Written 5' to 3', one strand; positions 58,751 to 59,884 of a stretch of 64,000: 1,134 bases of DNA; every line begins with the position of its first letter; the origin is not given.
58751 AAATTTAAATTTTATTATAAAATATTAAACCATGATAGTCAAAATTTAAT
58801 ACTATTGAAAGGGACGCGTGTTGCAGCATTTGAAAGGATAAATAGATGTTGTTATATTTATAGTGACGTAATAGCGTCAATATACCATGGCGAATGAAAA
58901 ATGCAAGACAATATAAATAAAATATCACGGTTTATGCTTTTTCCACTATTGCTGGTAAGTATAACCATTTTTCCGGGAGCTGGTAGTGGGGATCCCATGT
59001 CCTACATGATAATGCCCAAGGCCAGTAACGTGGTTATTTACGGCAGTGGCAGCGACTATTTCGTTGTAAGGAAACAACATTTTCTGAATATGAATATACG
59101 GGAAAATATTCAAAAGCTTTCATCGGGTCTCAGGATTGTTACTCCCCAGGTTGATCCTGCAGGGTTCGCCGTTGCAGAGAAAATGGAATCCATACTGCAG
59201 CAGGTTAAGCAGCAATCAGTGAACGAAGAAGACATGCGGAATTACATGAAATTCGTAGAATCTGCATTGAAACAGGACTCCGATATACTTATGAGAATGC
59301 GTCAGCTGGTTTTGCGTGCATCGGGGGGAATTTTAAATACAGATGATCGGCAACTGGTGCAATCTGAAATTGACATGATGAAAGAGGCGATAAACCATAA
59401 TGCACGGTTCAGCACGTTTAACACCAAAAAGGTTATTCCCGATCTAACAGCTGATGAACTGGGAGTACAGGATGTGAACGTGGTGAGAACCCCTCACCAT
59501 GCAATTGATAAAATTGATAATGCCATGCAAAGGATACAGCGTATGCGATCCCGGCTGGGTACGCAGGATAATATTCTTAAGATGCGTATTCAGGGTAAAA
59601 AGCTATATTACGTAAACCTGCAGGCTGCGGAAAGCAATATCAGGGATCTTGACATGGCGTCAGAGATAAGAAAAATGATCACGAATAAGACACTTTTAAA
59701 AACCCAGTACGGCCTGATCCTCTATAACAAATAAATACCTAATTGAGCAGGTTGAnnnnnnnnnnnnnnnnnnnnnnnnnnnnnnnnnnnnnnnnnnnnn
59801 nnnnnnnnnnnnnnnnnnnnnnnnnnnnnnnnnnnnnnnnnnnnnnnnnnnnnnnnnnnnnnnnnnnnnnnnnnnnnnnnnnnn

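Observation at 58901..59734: Orphan flagellin-family protein with a Sec-signal-like N-terminal extension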

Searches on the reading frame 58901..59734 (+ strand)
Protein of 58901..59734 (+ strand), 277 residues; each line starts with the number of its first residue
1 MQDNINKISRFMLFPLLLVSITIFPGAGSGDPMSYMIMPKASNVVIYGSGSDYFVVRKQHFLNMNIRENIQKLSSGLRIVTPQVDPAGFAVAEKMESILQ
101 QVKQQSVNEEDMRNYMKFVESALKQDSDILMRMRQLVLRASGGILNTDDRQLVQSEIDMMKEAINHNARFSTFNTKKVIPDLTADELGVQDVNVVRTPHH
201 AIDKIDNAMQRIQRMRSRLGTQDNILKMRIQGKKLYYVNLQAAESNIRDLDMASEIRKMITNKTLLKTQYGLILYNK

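Call 3: search_protein_families(library=pfam, proteins=[window:58901-59734:+], max_evalue=0.1)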
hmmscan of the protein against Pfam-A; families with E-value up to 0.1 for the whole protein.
window:58901-59734:+ (277 aa): 4 families
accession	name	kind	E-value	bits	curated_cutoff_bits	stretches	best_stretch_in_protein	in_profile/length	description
PF00669.25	Flagellin_N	-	4.7e-19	69.2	26.6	1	65-178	20-133/139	Bacterial flagellin N-terminal helical region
PF00700.27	Flagellin_C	-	3.3e-09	37.4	23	1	202-270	1-69/86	Bacterial flagellin C-terminal helical region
PF12193.13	Sulf_coat_C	-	0.0049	17.4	25.2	0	209-248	80-118/134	Sulfolobus virus coat protein C terminal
PF09703.15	Cas_Csa4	-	0.035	13.9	25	1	106-138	287-319/355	CRISPR-associated protein (Cas_Csa4)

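Call 4: search_protein_families(library=ncbifam, proteins=[window:58901-59734:+], max_evalue=1)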
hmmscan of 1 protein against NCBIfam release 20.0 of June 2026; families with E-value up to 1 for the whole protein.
window:58901-59734:+ (277 aa): 28 families (the best 25 are shown)
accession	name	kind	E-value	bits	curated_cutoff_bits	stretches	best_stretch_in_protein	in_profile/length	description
NF009444.0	PRK12802.1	equivalog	3.5e-26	92.4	332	2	68-181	27-140/282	flagellin domain-containing protein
NF009446.0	PRK12804.1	subfamily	3.9e-24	85.7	352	2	66-180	23-138/301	flagellin Hag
NF009448.0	PRK12806.1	equivalog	5.5e-24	84.8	531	2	66-179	25-138/475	flagellin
NF009449.0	PRK12807.1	subfamily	6.8e-22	78.4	347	2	66-189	23-146/287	flagellin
NF005294.0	PRK06819.1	subfamily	2e-20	73.6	387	2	68-189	27-146/376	FliC/FljB family flagellin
NF006466.0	PRK08869.1-1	subfamily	5.8e-20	72.2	426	2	65-179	24-138/377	flagellin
NF006468.0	PRK08869.1-3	subfamily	6.8e-20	71.5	436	2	65-179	24-138/378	polar flagellin E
TIGR02550.1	flagell_flgL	equivalog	1.8e-19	70.4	127.2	2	64-164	20-120/387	flagellar hook-associated protein FlgL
NF006470.0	PRK08869.1-5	equivalog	6.8e-19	68.3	423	2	68-179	26-137/388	flagellin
NF006469.0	PRK08869.1-4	equivalog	9.8e-19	68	627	2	66-179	25-138/377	flagellin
NF009445.0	PRK12803.1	equivalog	1.2e-16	60.9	450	2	62-193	19-157/335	flagellin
NF009450.0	PRK12808.1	equivalog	2.9e-16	60.1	476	2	67-180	24-137/476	flagellin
NF006467.0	PRK08869.1-2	subfamily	3.3e-16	59.4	443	2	66-179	25-138/400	flagellin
NF005187.0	PRK06663.1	equivalog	3.3e-16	59.1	337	2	63-169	21-127/419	flagellar hook-associated protein 3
NF009447.0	PRK12805.1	equivalog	2.4e-14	53.5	404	2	66-185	23-141/287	FliC/FljB family flagellin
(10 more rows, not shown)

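Call 5: find_homologous_proteins(query=window:58901-59734:+)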
Query window:58901-59734:+ (277 aa): 250 proteins with E <= 0.001 among 896 candidates; the best 120 are listed.
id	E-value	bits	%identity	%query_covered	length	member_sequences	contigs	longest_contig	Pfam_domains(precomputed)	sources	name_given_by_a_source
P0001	1.3e-173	593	100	100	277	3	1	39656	PF00700.28,PF00669.26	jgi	-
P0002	3.4e-141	487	83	100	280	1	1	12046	PF00700.28,PF00669.26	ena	-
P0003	1.3e-125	436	74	100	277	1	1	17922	PF00700.28,PF00669.26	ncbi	-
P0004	2.9e-125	435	75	99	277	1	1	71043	PF00700.28,PF00669.26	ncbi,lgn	-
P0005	5.3e-125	434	73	100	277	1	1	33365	PF00700.28,PF00669.26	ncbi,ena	-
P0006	2.3e-124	432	82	88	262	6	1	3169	PF00700.28,PF00669.26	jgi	-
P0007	2.5e-124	432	73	100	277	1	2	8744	PF00700.28,PF00669.26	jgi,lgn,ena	-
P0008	7.1e-122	424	75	96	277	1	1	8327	PF00669.26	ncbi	-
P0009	2.7e-121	422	72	100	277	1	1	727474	PF00700.28,PF00669.26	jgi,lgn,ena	-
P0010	4.7e-83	296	52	93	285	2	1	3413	PF00700.28,PF00669.26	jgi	jgi:flagellin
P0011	8.3e-83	296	55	89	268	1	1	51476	PF00700.28,PF00669.26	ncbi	-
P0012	1.8e-82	295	53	95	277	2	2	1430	PF00700.28,PF00669.26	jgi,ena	-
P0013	4.2e-81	290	54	88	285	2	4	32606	PF00700.28,PF00669.26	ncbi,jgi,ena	-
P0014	5.6e-81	290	52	95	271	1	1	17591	PF00700.28,PF00669.26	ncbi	-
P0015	5.6e-80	286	52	96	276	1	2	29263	PF00700.28,PF00669.26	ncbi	-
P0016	7.7e-80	286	53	89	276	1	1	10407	PF00669.26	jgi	jgi:flagellin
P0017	3.1e-79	284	52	96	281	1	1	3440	PF00700.28,PF00669.26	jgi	jgi:flagellin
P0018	7.2e-79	283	50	95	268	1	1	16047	PF00669.26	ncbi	-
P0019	7.5e-78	279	49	96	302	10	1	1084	PF00700.28,PF00669.26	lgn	-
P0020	2.4e-75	271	51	90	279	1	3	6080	PF00700.28,PF00669.26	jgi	jgi:flagellin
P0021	2.6e-75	271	53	88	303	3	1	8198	PF00669.26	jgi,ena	-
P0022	4.5e-75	270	50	88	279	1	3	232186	PF00700.28,PF00669.26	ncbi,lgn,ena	-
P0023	6.5e-75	270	50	91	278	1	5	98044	PF00700.28,PF00669.26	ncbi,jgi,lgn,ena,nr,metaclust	ncbi:MAG: hypothetical protein A2W19_12205 [Spirochaetes bacterium RBG_16_49_21]|nr:MAG: hypothetica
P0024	2.4e-74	268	49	92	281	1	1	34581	PF00700.28,PF00669.26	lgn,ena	-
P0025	2.9e-74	268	49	92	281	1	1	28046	PF00700.28,PF00669.26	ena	-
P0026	3.0e-74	268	49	92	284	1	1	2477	PF00700.28,PF00669.26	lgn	-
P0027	4.1e-74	267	50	90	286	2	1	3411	PF00669.26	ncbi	-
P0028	6.9e-74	266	49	96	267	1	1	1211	PF00700.28,PF00669.26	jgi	-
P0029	5.3e-73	264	49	92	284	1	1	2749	PF00669.26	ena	-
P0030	1.4e-72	262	48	96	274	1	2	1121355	PF00700.28,PF00669.26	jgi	-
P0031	1.7e-72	262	50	87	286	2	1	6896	PF00700.28,PF00669.26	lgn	-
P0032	1.8e-72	262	46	99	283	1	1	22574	PF00669.26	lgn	-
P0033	1.8e-72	262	46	99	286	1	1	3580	PF00669.26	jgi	jgi:flagellin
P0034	3.4e-72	261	47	92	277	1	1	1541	PF00700.28,PF00669.26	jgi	jgi:flagellin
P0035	5.3e-72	260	48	92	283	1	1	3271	PF00700.28,PF00669.26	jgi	jgi:flagellin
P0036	6.6e-72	260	50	88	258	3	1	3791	PF00669.26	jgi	jgi:flagellin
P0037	7.2e-72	260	48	92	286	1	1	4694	PF00700.28,PF00669.26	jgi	jgi:flagellin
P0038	1.0e-71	259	45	97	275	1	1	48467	PF00700.28,PF00669.26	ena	-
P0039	1.1e-71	259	47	96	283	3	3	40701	PF00669.26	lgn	-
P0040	1.4e-71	259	47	96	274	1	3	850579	PF00700.28,PF00669.26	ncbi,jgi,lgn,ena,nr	ncbi:MAG: hypothetical protein CVV44_08735 [Spirochaetae bacterium HGW-Spirochaetae-1]|jgi:flagellin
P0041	1.5e-71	259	47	96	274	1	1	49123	PF00700.28,PF00669.26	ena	-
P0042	1.1e-69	253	45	96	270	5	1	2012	PF00700.28,PF00669.26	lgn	-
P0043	9.4e-68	246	42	94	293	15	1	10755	PF00700.28,PF00669.26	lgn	-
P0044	1.1e-67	246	45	91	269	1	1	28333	PF00700.28,PF00669.26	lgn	-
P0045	8.2e-67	243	44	94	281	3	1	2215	PF00669.26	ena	-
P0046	4.6e-66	241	45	90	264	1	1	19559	PF00700.28,PF00669.26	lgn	-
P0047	1.0e-63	233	44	94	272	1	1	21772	PF00700.28,PF00669.26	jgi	-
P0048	8.4e-62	227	45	87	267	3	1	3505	PF00669.26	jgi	jgi:flagellin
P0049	1.9e-61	226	45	88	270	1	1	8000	PF00669.26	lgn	-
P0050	2.1e-61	226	44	89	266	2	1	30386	PF00700.28,PF00669.26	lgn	-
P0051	8.1e-60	220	44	87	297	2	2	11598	PF00669.26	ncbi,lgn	-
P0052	6.9e-59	217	44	87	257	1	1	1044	PF00669.26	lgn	-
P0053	5.2e-58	214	52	72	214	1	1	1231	PF00669.26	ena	-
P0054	6.5e-56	208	42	88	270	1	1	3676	PF00669.26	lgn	-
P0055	2.1e-55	206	40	87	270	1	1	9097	PF00700.28,PF00669.26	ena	-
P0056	1.7e-26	111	29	79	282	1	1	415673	PF00700.28,PF00669.26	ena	-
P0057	1.4e-24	105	31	78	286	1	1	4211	PF00700.28,PF00669.26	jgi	jgi:flagellin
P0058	1.8e-24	105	30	74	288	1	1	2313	PF00700.28,PF00669.26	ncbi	-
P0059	2.0e-24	104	38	38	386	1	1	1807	PF00700.28,PF00669.26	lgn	-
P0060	2.2e-24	104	37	39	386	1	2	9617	PF00700.28,PF00669.26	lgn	-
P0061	4.5e-24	103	30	74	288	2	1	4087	PF00700.28,PF00669.26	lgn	-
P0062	7.2e-24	103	29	81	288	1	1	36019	PF00700.28,PF00669.26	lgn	-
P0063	7.2e-24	103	30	74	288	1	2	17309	PF00700.28,PF00669.26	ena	-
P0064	7.3e-24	103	29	74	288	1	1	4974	PF00700.28,PF00669.26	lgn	-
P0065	1.0e-23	102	31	74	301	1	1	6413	PF00700.28,PF00669.26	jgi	jgi:flagellin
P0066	1.0e-23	102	30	74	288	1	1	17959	PF00700.28,PF00669.26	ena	-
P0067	1.1e-23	102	30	78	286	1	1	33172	PF00700.28,PF00669.26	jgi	-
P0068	1.3e-23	102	29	81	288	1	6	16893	PF00700.28,PF00669.26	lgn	-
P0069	2.0e-23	101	29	81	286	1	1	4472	PF00700.28,PF00669.26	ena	-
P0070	3.6e-23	100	29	81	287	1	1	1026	PF00700.28,PF00669.26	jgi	jgi:flagellin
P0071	5.0e-23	100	30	78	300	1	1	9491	PF00700.28,PF00669.26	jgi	jgi:flagellin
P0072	5.2e-23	100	30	80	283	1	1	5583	PF00700.28,PF00669.26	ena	-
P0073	5.3e-23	100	29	75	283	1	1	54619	PF00700.28,PF00669.26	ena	-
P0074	6.1e-23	100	29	81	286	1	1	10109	PF00700.28,PF00669.26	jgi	jgi:flagellin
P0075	6.8e-23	99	28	81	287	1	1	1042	PF00700.28,PF00669.26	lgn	-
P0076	8.5e-23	99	30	74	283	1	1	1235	PF00700.28,PF00669.26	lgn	-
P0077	8.8e-23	99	30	78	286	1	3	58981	PF00700.28,PF00669.26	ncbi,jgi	-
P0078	9.6e-23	99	29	81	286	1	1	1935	PF00700.28,PF00669.26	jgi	jgi:flagellin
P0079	9.8e-23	99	30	81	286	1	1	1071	PF00700.28,PF00669.26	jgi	-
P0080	1.1e-22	99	30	81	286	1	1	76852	PF00700.28,PF00669.26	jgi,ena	-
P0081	1.1e-22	99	30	69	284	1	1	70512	PF00700.28,PF00669.26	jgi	jgi:flagellin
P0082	1.1e-22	99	29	74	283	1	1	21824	PF00700.28,PF00669.26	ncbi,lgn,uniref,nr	ncbi:MAG: flagellin [Spirochaetales bacterium]|uniref:Flagellin n=1 Tax=Candidatus Thalassospirochae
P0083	1.3e-22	99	27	81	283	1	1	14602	PF00700.28,PF00669.26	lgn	-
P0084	1.3e-22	99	29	83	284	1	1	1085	PF00700.28,PF00669.26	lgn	-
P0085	1.4e-22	98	27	81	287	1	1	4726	PF00700.28,PF00669.26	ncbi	-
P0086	1.5e-22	98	29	81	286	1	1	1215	PF00700.28,PF00669.26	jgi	-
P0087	2.1e-22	98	30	75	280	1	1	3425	PF00700.28,PF00669.26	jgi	jgi:flagellin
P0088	2.3e-22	98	29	81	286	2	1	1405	PF00700.28,PF00669.26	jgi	-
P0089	2.5e-22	98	30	80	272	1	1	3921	PF00700.28,PF00669.26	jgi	jgi:flagellin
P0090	3.4e-22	97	30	81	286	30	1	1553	PF00700.28,PF00669.26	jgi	-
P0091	3.4e-22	97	36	43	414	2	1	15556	PF00700.28,PF00669.26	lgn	-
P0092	3.7e-22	97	30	80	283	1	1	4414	PF00700.28,PF00669.26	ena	-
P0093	3.9e-22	97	37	42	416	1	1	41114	PF00700.28,PF00669.26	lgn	-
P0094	3.9e-22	97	29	81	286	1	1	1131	PF00700.28,PF00669.26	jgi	jgi:flagellin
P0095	4.0e-22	97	30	81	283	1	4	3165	PF00700.28,PF00669.26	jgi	jgi:flagellin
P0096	4.5e-22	97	29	81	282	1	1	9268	PF00700.28,PF00669.26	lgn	-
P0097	4.7e-22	97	29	81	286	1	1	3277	PF00700.28,PF00669.26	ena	-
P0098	4.8e-22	97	28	81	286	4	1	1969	PF00700.28,PF00669.26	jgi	-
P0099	5.2e-22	97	29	81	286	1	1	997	PF00700.28,PF00669.26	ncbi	-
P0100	5.4e-22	97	28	83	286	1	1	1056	PF00700.28,PF00669.26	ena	-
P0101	5.5e-22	97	29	81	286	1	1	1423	PF00700.28,PF00669.26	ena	-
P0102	6.2e-22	96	30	81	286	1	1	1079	PF00700.28,PF00669.26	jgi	jgi:flagellin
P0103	6.6e-22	96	30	71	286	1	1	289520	PF00700.28,PF00669.26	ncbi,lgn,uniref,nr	ncbi:flagellin [Spirochaeta cellobiosiphila]|uniref:flagellin N-terminal helical domain-containing p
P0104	6.6e-22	96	30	81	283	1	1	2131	PF00700.28,PF00669.26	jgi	-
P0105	6.7e-22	96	29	81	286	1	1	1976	PF00700.28,PF00669.26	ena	-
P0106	6.8e-22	96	29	81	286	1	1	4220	PF00700.28,PF00669.26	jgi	-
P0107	7.9e-22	96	28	81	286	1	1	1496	PF00700.28,PF00669.26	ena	-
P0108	9.1e-22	96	29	81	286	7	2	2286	PF00700.28,PF00669.26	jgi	jgi:flagellin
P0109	9.7e-22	96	27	92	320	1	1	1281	PF00700.28,PF00669.26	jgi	-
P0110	9.8e-22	96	30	80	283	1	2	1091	PF00700.28,PF00669.26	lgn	-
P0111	1.1e-21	95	30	74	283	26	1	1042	PF00700.28,PF00669.26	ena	-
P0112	1.3e-21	95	29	81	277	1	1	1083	PF00700.28,PF00669.26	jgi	jgi:flagellin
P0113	1.4e-21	95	29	81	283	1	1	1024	PF00700.28,PF00669.26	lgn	-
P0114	1.5e-21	95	30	78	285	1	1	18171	PF00700.28,PF00669.26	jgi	jgi:flagellin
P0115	1.5e-21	95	29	81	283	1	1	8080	PF00700.28,PF00669.26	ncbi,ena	-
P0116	1.6e-21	95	31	74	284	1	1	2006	PF00700.28,PF00669.26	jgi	jgi:flagellin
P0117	2.4e-21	94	29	81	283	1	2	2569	PF00700.28,PF00669.26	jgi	jgi:flagellin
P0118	2.6e-21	94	28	81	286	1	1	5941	PF00700.28,PF00669.26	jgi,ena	-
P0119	2.6e-21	94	29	81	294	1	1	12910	PF00700.28,PF00669.26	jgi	jgi:flagellin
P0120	2.8e-21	94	30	78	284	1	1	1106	PF00700.28,PF00669.26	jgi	-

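Call 6: find_encoding_contigs(protein=window:58901-59734:+, flank=10000)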
Protein window:58901-59734:+ (277 aa): 1 contig read that carries it; 1 place shown.
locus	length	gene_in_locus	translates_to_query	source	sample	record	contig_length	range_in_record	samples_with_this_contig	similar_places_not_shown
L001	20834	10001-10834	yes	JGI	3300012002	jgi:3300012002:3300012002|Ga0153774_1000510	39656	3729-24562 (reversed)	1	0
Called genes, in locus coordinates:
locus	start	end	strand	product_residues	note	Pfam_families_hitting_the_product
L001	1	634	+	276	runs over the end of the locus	PF20501:MbhE, PF04039:MnhB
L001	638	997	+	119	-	PF00420:Oxidored_q2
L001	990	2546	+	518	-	PF00662:Proton_antipo_N (weak), PF00361:Proton_antipo_M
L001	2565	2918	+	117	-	-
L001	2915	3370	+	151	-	PF01058:Oxidored_q6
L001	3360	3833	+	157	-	PF00329:Complex1_30kDa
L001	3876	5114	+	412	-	PF00374:NiFeSe_Hases, PF00346:Complex1_49kDa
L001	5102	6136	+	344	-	PF00146:NADHdh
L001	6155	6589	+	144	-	PF00037:Fer4 (weak), PF12797:Fer4_2 (weak), PF12837:Fer4_6 (weak), PF13237:Fer4_10, PF14697:Fer4_21 (weak), PF12838:Fer4_7, PF13187:Fer4_9, PF00037:Fer4 (weak), +2 more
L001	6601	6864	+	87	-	-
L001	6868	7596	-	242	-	PF01171:ATP_bind_3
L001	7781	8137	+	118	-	PF00072:Response_reg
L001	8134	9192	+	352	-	PF00027:cNMP_binding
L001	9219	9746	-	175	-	PF03551:PadR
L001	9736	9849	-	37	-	-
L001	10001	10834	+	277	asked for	PF00669:Flagellin_N, PF00700:Flagellin_C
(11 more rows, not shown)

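Call 10: find_related_loci(query=A1, collection=genome_contigs, flank=10000)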
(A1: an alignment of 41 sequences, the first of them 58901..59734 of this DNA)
Query A1 (277 aa) in genome_contigs; peptide patterns used: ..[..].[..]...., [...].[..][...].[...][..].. (x = any residue, [..] = any of these).
294 stretches matched a pattern; 31 encode a relative of the query (tblastn E <= 1e-3); 31 distinct loci.
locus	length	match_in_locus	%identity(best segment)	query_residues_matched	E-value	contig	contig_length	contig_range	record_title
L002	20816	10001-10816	75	4-277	6e-137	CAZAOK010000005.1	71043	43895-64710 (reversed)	MAG TPA_asm: uncultured Leptospiraceae bacterium isolate SRP252850_co1_61 genome assembly, contig: NODE_401_length_71043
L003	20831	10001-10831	73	1-277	1e-135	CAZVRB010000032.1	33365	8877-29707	MAG TPA_asm: uncultured Leptospiraceae bacterium isolate binchicken_co13_469 genome assembly, contig: NODE_1517_length_3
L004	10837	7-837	73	1-277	4e-135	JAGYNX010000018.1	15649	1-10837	MAG: Spirochaetes bacterium isolate M55B154 18, whole genome shotgun sequence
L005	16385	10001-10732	54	34-277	7e-90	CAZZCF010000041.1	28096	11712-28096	MAG TPA_asm: uncultured Leptospirales bacterium isolate binchicken_co334_180 genome assembly, contig: NODE_2738_length_2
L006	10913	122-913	52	15-277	2e-88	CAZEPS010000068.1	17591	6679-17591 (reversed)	MAG TPA_asm: uncultured Leptospirales bacterium isolate SRP141376_co4_248 genome assembly, contig: NODE_5548_length_1759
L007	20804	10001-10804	49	12-277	2e-86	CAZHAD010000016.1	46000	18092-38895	MAG TPA_asm: uncultured Leptospirales bacterium isolate SRP185410_co2_360 genome assembly, contig: NODE_763_length_46000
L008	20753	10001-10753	50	26-277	3e-83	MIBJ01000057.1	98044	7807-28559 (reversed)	MAG: Spirochaetes bacterium RBG_16_49_21 RBG_16_scaffold_569, whole genome shotgun sequence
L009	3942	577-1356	44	18-277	1e-75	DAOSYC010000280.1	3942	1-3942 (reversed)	MAG TPA_asm: Spirochaetota bacterium isolate AMR_MDS_2095 NODE_15959_length_3942_cov_6.066118, whole genome shotgun sequ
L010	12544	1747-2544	42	11-274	1e-73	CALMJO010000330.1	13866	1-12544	MAG TPA_asm: uncultured Spirochaetes bacterium isolate SRR5215464_bin.19_CONCOCT_v1.1_MAG genome assembly, contig: ERZ78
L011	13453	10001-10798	44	16-277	6e-73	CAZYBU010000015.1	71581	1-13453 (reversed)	MAG TPA_asm: uncultured Leptospirales bacterium isolate SRP141376_co5_362 genome assembly, contig: NODE_777_length_71581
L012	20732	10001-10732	47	34-277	7e-71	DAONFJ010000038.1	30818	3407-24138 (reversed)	MAG TPA_asm: Spirochaetota bacterium isolate AMR_MDS_3846 NODE_1455_length_30818_cov_9.503885, whole genome shotgun sequ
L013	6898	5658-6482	41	4-277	2e-69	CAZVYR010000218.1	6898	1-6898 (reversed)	MAG TPA_asm: uncultured Leptospirales bacterium isolate binchicken_co129_857 genome assembly, contig: NODE_37177_length_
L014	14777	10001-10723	42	19-259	2e-69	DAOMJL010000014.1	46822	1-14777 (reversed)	MAG TPA_asm: Spirochaetota bacterium isolate AMR_MDS_4899 NODE_627_length_46822_cov_11.812881, whole genome shotgun sequ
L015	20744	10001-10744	43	30-277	2e-67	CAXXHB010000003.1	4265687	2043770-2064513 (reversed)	MAG: Spirochaetota bacterium isolate 9c02a98b-b84c-44b5-ab69-c94782187e37 genome assembly, contig: contig_3, whole genom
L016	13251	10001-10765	43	20-277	4e-67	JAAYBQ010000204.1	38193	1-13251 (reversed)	MAG: Spirochaetes bacterium isolate AS06rmzACSIP_338 325563_AS06, whole genome shotgun sequence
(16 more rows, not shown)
